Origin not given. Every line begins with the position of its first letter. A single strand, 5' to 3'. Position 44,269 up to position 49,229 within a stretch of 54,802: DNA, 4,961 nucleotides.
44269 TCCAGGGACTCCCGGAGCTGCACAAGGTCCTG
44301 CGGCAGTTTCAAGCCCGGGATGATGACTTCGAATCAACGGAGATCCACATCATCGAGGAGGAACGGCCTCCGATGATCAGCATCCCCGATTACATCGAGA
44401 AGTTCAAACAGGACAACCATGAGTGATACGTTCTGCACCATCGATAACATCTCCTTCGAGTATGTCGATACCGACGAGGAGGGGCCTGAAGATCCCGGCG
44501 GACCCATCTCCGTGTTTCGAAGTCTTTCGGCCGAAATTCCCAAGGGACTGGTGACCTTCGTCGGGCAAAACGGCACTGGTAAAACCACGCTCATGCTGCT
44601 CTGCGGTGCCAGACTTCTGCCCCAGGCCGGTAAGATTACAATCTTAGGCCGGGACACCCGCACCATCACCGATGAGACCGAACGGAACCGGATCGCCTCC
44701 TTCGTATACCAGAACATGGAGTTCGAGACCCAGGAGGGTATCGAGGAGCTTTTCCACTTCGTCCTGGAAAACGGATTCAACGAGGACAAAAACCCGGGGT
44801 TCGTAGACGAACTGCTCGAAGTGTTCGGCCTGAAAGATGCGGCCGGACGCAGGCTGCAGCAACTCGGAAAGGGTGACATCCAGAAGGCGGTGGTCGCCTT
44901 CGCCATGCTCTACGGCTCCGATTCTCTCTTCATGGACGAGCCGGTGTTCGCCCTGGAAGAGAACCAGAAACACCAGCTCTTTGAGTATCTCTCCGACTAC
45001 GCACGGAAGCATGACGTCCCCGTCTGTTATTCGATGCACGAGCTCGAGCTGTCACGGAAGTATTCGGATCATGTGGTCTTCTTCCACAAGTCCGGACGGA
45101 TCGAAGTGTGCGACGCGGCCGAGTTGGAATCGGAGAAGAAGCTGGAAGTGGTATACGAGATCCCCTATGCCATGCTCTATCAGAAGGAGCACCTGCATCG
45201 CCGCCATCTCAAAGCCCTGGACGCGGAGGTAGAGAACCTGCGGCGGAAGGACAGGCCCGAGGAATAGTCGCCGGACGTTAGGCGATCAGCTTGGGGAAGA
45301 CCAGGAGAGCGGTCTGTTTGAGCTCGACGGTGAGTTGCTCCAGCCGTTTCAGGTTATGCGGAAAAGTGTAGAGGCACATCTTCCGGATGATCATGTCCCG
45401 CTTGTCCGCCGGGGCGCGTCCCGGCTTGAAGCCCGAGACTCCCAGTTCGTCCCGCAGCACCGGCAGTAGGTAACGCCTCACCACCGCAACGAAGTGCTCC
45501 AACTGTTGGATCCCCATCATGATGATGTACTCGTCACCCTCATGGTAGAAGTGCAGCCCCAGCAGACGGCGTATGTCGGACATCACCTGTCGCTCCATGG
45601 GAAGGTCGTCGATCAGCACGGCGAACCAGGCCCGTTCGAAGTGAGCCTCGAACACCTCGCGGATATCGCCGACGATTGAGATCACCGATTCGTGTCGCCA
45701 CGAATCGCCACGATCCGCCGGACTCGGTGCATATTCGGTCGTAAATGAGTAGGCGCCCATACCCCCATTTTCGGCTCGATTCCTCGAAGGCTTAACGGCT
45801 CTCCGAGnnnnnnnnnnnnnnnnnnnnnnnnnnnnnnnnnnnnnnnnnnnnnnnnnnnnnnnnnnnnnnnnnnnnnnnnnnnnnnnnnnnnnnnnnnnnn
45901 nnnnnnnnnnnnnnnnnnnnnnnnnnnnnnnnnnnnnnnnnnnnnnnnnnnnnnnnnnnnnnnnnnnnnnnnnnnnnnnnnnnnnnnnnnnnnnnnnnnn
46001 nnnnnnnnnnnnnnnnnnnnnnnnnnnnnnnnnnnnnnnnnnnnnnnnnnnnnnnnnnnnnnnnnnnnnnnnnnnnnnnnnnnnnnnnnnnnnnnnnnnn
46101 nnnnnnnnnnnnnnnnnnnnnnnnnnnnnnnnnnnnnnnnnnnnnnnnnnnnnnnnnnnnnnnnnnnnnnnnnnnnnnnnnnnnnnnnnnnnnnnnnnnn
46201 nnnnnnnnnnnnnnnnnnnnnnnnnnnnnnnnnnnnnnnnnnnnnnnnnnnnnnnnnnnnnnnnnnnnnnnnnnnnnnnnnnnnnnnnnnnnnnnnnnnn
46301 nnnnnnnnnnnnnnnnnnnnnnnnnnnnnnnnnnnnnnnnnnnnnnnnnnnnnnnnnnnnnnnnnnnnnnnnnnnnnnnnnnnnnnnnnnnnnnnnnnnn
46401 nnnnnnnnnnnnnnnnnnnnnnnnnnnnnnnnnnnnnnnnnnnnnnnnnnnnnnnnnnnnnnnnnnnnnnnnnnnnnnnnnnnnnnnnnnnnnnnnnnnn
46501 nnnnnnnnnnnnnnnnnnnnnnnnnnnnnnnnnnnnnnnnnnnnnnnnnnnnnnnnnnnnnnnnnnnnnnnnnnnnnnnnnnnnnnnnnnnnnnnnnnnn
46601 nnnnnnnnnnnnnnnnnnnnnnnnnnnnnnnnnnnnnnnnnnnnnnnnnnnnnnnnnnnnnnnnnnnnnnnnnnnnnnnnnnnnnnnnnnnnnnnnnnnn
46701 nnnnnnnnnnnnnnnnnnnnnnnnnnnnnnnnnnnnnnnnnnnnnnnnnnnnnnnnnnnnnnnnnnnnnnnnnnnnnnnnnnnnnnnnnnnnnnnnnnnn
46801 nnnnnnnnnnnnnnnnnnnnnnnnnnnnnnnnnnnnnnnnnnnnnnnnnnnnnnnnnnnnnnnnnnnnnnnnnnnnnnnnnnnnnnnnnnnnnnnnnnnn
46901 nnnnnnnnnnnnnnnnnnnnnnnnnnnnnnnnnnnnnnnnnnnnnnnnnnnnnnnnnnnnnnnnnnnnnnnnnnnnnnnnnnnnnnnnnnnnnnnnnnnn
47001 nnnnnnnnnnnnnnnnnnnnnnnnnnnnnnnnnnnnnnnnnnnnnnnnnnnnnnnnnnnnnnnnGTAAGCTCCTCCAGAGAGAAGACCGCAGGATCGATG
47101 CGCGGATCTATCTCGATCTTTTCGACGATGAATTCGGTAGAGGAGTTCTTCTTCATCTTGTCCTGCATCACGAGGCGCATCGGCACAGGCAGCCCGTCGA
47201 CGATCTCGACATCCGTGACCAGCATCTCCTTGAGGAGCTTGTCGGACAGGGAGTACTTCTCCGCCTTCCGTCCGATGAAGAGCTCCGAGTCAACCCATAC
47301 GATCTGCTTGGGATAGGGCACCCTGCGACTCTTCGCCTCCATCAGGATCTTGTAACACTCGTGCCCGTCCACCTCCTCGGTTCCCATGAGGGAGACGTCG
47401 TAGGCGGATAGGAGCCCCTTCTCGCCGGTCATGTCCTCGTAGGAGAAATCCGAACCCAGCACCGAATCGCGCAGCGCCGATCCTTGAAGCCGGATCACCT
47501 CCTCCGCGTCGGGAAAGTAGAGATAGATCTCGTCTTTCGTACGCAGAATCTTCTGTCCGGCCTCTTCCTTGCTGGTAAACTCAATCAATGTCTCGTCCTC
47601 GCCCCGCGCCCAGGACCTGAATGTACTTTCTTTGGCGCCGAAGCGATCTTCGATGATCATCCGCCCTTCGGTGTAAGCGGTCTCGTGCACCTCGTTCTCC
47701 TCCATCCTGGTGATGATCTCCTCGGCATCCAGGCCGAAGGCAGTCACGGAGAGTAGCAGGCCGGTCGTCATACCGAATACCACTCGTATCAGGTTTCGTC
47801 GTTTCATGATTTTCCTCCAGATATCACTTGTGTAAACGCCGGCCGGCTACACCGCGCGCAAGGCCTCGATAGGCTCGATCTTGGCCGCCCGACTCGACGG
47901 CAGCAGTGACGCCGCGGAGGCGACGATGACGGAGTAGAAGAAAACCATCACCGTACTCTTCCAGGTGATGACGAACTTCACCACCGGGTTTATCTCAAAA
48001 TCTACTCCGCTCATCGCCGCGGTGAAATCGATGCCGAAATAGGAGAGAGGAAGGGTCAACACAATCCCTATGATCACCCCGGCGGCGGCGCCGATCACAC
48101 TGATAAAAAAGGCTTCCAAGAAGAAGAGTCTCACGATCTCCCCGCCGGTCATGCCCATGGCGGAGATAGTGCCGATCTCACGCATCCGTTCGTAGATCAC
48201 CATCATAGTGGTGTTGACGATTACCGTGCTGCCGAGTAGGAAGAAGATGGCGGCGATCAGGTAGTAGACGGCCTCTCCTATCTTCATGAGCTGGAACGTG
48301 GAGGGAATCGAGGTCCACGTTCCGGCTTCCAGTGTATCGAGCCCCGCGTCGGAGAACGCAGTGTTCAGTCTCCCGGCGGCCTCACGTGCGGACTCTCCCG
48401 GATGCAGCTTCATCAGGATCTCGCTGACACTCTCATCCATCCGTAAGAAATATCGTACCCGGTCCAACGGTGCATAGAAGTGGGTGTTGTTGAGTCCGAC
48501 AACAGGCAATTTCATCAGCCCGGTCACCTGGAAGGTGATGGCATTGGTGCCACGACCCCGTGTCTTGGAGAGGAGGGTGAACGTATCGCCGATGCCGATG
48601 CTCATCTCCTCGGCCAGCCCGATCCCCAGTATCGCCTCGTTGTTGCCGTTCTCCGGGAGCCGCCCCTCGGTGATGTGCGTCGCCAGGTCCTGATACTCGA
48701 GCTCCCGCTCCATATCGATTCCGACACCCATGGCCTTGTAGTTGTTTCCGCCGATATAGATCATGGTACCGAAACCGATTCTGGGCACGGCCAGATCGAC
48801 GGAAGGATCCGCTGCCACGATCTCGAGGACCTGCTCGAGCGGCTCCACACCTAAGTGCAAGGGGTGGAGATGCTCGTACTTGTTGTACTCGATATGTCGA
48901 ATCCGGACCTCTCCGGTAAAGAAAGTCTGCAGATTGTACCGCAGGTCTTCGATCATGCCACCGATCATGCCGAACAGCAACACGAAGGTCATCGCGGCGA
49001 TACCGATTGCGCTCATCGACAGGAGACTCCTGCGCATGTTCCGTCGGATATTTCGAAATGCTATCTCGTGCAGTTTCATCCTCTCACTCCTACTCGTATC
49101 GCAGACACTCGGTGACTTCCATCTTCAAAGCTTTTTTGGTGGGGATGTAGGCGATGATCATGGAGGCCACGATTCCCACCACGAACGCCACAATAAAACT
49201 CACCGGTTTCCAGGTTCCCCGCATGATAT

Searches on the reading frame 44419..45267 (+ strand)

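Call 50: search_protein_families(library=pfam, proteins=[window:44419-45267:+], max_evalue=0.00001)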
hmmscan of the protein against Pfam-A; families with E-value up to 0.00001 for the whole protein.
window:44419-45267:+ (282 aa): 1 family
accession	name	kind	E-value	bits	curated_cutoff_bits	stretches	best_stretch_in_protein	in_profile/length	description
PF00005.33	ABC_tran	-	7.6e-16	59.4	25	1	37-176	5-136/137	ABC transporter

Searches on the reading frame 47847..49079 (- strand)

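Call 50: search_protein_families(library=pfam, proteins=[window:47847-49079:-], max_evalue=0.00001)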
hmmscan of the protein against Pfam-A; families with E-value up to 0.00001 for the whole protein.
window:47847-49079:- (410 aa): 2 families
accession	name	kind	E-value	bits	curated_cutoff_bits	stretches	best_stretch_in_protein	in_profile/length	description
PF02687.27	FtsX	-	2.4e-18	66.7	25.5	1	274-403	2-120/120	FtsX-like permease C-terminal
PF12704.14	MacB_PCD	-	1.4e-15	58.6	27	1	18-239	1-205/207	MacB-like periplasmic core domain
